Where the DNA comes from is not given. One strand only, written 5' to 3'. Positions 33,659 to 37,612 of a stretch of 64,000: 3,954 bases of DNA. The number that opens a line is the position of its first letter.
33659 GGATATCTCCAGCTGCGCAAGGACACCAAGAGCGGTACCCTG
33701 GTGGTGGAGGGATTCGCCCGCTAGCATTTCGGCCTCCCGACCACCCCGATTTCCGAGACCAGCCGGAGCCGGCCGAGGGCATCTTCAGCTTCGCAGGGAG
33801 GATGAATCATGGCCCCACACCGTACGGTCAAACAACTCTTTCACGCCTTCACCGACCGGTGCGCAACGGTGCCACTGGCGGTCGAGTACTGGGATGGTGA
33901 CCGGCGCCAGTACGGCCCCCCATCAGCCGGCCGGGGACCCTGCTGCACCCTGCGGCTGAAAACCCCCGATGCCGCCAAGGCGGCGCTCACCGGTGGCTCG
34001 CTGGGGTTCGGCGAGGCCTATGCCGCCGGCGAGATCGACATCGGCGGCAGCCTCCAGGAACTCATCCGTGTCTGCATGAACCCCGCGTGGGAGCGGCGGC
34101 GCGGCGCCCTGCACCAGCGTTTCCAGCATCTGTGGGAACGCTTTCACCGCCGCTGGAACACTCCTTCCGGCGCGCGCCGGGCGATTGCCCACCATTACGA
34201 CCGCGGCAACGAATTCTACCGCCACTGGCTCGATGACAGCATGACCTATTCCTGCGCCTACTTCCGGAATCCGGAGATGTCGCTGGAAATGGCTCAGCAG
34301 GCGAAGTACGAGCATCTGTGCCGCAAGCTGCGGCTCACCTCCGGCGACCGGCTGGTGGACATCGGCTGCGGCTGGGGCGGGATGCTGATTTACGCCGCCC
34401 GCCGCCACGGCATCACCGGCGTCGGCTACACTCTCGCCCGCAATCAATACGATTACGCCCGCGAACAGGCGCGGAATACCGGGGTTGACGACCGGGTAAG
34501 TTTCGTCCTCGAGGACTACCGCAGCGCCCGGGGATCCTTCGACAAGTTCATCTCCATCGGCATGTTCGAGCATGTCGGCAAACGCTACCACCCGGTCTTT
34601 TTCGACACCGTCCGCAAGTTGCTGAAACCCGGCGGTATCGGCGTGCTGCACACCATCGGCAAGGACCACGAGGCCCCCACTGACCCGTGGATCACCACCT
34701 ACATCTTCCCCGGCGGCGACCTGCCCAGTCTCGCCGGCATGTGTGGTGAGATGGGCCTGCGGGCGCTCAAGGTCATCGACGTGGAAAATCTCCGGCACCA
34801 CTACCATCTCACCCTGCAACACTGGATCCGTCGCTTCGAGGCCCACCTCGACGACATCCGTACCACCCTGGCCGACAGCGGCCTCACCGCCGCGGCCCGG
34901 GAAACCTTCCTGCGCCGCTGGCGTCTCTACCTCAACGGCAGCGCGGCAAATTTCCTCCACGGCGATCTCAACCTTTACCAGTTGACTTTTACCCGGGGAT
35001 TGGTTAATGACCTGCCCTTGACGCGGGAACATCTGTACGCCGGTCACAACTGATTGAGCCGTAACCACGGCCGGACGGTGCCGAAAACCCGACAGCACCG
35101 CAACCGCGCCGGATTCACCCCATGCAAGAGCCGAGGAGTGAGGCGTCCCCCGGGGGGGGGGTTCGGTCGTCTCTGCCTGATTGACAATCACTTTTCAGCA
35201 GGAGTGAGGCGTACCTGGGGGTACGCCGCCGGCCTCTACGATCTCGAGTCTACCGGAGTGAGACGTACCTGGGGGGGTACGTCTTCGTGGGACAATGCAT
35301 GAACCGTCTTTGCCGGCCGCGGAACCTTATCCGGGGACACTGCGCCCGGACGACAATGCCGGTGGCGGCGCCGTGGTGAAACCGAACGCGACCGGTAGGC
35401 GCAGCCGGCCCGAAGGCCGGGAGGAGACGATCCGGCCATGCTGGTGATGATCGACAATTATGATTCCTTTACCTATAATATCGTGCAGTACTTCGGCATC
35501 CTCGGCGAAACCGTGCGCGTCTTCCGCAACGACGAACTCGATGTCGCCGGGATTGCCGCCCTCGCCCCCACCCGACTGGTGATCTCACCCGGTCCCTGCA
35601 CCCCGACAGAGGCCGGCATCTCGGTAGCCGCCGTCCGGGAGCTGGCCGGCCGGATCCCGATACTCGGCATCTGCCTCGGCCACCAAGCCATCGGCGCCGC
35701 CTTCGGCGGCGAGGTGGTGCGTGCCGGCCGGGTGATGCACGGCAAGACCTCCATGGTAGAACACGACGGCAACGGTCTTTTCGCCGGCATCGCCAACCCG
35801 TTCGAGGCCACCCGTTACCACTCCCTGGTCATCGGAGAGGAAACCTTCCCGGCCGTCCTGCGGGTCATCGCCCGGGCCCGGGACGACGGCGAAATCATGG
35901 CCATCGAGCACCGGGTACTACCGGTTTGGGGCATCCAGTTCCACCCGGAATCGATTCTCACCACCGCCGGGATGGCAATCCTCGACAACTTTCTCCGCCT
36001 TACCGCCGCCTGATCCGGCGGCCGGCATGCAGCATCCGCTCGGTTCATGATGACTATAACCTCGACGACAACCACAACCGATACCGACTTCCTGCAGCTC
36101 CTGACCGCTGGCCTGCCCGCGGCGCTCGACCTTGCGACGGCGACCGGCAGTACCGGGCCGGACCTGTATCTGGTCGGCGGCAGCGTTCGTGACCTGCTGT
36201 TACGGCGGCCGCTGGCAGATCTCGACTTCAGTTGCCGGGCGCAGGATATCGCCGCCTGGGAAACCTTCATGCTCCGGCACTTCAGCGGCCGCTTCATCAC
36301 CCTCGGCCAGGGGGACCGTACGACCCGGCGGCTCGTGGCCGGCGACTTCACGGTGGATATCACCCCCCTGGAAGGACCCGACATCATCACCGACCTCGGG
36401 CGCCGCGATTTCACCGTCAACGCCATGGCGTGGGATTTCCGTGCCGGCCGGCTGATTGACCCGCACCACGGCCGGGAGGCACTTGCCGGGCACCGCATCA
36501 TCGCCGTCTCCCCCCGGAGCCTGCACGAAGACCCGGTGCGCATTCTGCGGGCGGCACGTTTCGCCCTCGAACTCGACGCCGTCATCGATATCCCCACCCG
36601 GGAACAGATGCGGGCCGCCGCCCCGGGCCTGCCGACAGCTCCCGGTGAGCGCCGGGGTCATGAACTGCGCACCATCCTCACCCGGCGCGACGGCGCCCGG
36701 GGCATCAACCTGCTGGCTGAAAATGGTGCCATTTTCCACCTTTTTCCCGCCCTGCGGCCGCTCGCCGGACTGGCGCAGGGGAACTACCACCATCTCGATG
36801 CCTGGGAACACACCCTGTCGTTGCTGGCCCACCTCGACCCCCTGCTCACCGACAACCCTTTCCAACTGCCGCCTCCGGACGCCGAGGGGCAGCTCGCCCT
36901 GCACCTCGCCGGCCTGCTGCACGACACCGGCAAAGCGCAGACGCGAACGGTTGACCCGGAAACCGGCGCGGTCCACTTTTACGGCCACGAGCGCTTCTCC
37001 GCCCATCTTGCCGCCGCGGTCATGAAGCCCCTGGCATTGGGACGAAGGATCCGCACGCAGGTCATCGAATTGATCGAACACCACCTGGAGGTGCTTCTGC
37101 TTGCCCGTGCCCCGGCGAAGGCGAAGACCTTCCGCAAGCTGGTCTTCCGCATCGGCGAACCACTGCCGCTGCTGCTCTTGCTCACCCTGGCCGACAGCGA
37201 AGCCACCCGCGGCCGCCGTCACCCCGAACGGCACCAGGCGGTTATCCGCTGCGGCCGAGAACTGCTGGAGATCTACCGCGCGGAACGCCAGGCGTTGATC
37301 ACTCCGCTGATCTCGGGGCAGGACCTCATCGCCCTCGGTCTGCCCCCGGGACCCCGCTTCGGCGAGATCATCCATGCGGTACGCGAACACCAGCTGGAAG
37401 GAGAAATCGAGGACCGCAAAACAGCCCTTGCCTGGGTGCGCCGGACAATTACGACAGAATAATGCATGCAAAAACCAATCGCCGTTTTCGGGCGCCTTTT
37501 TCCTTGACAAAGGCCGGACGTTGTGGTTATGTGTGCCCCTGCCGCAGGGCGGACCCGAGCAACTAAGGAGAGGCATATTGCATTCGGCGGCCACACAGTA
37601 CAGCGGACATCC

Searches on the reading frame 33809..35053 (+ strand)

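Call 63: search_protein_families(library=pfam, proteins=[window:33809-35053:+])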
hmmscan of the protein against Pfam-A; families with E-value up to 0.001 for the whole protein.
window:33809-35053:+ (414 aa): 7 families
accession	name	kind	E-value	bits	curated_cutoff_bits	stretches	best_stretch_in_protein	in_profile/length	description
PF02353.26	CMAS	-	1e-84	284.5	27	1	123-392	7-273/273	Mycolic acid cyclopropane synthetase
PF25371.1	DUF7884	-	8.3e-14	52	27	1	14-91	5-80/90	Domain of unknown function (DUF7884)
PF13649.12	Methyltransf_25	-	5.6e-13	49.8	27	1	183-276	2-97/97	Methyltransferase domain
PF08241.18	Methyltransf_11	-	1.5e-11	45.2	21.2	1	183-278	1-93/95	Methyltransferase domain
PF13489.12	Methyltransf_23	-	9.2e-11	42.2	27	1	174-291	16-127/164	Methyltransferase domain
PF08242.18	Methyltransf_12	-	7.5e-09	36.7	30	1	183-277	1-97/98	Methyltransferase domain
PF13847.12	Methyltransf_31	-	8e-07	29.3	27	1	177-284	2-113/145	Methyltransferase domain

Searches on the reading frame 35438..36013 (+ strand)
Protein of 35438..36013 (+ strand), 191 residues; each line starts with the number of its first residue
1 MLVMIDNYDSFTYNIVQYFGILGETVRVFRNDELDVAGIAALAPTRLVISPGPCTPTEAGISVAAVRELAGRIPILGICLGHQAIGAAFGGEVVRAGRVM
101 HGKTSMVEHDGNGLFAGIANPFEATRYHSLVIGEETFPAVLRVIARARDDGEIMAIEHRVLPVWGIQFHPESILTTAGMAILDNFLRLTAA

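Call 63: search_protein_families(library=pfam, proteins=[window:35438-36013:+])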
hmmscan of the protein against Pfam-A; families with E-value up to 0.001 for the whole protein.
window:35438-36013:+ (191 aa): 2 families
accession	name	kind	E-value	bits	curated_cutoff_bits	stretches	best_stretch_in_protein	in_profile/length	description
PF00117.34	GATase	-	1.7e-57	194.6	22.8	1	3-186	1-187/190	Glutamine amidotransferase class-I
PF07722.19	Peptidase_C26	-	4.2e-12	46.7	20.5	1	68-171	101-219/219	Peptidase C26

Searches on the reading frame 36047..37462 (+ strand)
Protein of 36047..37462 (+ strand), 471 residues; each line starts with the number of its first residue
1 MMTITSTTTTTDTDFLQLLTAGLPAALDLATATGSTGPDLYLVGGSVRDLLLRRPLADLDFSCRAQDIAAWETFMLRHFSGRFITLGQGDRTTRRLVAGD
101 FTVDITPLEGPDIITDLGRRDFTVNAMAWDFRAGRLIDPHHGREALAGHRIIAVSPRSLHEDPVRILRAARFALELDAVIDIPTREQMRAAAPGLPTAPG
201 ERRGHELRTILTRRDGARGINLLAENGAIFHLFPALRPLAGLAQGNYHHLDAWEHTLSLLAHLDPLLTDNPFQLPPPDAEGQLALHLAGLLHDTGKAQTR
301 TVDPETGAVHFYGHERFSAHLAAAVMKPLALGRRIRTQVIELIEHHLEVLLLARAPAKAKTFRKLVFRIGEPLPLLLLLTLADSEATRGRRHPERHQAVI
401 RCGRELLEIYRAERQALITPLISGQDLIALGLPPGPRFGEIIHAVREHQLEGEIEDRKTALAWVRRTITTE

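Call 63: search_protein_families(library=pfam, proteins=[window:36047-37462:+])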
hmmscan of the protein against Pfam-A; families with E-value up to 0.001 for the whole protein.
window:36047-37462:+ (471 aa): 4 families
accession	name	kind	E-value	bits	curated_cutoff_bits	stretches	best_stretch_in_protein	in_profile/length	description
PF01743.26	PolyA_pol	-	4.4e-15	56.6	23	1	40-150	1-124/126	Poly A polymerase head domain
PF01966.28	HD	-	2.5e-08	34.6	22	1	284-384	26-112/116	HD domain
PF12627.12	PolyA_pol_RNAbd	-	1.7e-07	31.3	22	1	180-236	4-60/64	Probable RNA and SrmB- binding site of polymerase A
PF13735.12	tRNA_NucTran2_2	-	3.1e-06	27.7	27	1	420-462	102-147/149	tRNA nucleotidyltransferase domain 2 putative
